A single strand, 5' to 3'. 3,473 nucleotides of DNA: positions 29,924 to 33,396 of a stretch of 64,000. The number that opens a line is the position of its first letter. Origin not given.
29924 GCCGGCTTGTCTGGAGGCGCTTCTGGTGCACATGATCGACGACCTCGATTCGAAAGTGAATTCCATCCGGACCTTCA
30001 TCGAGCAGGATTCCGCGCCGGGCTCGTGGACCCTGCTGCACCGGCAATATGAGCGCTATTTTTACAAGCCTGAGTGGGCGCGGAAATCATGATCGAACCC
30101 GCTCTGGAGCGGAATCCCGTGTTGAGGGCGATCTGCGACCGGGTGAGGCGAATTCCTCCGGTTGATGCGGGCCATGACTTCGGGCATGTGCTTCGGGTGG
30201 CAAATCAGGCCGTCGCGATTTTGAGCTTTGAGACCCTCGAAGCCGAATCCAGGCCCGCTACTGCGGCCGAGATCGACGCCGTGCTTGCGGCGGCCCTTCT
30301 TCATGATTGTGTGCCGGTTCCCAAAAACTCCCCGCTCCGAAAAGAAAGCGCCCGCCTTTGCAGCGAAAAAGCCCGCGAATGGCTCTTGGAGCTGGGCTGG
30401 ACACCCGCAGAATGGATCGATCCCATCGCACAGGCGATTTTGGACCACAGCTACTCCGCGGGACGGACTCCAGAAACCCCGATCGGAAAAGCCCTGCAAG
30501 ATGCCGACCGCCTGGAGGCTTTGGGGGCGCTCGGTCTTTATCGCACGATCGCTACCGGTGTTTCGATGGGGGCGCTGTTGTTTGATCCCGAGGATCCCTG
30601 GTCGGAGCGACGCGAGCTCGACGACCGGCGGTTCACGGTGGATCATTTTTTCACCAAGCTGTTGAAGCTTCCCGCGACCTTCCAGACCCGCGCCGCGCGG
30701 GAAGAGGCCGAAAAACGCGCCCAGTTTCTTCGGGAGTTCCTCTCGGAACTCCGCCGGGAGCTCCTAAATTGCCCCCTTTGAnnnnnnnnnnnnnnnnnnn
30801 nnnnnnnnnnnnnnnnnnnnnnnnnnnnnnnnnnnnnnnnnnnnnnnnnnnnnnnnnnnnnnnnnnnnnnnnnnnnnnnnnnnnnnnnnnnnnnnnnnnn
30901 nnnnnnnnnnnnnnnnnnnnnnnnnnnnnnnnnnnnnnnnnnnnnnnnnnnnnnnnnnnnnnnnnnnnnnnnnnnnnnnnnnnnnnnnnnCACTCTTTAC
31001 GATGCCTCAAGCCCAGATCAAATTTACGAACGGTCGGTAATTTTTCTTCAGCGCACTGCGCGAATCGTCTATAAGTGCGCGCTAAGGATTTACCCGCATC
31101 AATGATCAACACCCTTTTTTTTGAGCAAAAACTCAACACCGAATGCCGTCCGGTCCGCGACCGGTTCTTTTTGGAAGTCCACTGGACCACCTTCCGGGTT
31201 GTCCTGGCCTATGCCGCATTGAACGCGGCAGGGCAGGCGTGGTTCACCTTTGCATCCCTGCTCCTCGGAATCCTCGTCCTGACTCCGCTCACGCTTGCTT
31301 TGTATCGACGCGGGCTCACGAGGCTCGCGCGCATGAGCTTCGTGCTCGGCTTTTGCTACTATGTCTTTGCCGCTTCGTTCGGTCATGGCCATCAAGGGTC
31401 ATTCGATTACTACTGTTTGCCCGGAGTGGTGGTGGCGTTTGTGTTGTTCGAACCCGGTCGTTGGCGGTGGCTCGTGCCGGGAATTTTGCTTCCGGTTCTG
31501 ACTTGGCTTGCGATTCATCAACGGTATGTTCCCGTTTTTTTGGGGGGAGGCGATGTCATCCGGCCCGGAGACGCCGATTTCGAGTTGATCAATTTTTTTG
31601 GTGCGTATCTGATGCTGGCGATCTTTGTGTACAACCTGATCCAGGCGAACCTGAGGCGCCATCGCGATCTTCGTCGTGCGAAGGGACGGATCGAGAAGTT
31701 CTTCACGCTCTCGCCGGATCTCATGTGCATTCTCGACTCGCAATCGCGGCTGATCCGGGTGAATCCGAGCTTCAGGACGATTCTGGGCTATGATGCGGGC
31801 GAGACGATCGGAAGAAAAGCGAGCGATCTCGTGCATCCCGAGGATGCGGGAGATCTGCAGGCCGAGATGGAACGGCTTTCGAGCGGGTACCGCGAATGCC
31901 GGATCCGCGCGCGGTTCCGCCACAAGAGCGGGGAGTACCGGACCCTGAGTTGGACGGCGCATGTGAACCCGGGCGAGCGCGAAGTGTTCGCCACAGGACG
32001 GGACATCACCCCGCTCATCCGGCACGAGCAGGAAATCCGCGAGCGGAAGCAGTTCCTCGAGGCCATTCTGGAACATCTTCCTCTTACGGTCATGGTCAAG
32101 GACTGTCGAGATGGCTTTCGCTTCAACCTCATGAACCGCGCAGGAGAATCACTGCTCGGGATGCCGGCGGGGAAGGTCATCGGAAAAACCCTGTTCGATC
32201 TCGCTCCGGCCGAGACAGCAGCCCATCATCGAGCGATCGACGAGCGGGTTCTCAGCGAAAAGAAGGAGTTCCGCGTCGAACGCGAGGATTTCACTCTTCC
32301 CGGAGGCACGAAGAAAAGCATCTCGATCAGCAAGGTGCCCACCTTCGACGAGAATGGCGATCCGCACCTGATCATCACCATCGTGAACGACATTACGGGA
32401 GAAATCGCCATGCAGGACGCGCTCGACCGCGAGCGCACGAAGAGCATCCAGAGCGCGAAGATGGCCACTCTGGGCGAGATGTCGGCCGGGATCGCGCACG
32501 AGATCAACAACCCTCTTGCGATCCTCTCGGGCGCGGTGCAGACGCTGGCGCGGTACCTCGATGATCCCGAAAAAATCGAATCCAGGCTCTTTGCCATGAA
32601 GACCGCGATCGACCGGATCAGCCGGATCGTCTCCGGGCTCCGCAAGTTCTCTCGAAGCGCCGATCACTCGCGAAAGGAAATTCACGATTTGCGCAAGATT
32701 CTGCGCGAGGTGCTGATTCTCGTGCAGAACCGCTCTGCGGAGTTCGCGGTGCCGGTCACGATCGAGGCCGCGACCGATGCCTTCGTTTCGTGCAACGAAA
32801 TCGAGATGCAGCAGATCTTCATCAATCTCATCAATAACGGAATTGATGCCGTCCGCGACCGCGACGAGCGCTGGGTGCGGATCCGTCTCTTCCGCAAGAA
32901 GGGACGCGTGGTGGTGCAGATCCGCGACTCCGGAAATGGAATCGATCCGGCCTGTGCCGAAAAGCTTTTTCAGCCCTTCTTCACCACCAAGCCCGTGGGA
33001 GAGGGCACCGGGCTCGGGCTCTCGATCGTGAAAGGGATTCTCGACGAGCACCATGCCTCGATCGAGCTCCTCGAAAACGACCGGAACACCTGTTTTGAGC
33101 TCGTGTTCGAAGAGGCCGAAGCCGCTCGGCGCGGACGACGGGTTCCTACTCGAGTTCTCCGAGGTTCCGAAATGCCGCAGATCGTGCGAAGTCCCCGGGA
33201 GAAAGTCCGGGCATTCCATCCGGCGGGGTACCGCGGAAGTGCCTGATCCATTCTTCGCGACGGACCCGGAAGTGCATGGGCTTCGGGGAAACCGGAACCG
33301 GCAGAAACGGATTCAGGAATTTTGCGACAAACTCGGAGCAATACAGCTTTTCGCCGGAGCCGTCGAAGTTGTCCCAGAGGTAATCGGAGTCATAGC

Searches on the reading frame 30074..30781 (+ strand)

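Call 49: search_protein_families(library=pfam, proteins=[window:30074-30781:+], max_evalue=0.001)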
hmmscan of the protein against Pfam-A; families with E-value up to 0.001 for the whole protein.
window:30074-30781:+ (235 aa): 1 family
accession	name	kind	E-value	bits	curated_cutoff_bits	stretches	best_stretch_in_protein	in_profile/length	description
PF01966.28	HD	-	4.2e-08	33.9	22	1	36-149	2-115/116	HD domain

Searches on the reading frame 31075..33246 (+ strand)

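Call 49: search_protein_families(library=pfam, proteins=[window:31075-33246:+], max_evalue=0.001)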
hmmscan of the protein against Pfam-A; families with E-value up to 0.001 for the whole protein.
window:31075-33246:+ (723 aa): 9 families
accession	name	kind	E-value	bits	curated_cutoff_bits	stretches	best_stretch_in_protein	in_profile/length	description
PF08448.16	PAS_4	-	4.9e-30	104.4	23.1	2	332-442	1-107/110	PAS fold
PF00989.32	PAS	-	3.7e-23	82.1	22.6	2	327-440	2-113/113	PAS fold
PF02518.31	HATPase_c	-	1.5e-20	74.1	26.4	1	574-680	2-109/111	Histidine kinase-, DNA gyrase B-, and HSP90-like ATPase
PF13426.13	PAS_9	-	1.6e-20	73.7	27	2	214-312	1-102/103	PAS domain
PF13188.13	PAS_8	-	6.7e-15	54.8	21.8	2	205-258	2-55/65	PAS domain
PF08447.18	PAS_3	-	1.1e-14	54.8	25.6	1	227-298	2-75/89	PAS fold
PF00512.31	HisKA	-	7.4e-11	42.4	26.9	1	466-528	2-63/66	His Kinase A (phospho-acceptor) domain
PF14501.12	HATPase_c_5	-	2.1e-09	37.6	22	1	575-672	3-95/102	GHKL domain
PF13581.12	HATPase_c_2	-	7.3e-05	23.2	27.4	1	593-662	48-113/127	Histidine kinase-like ATPase domain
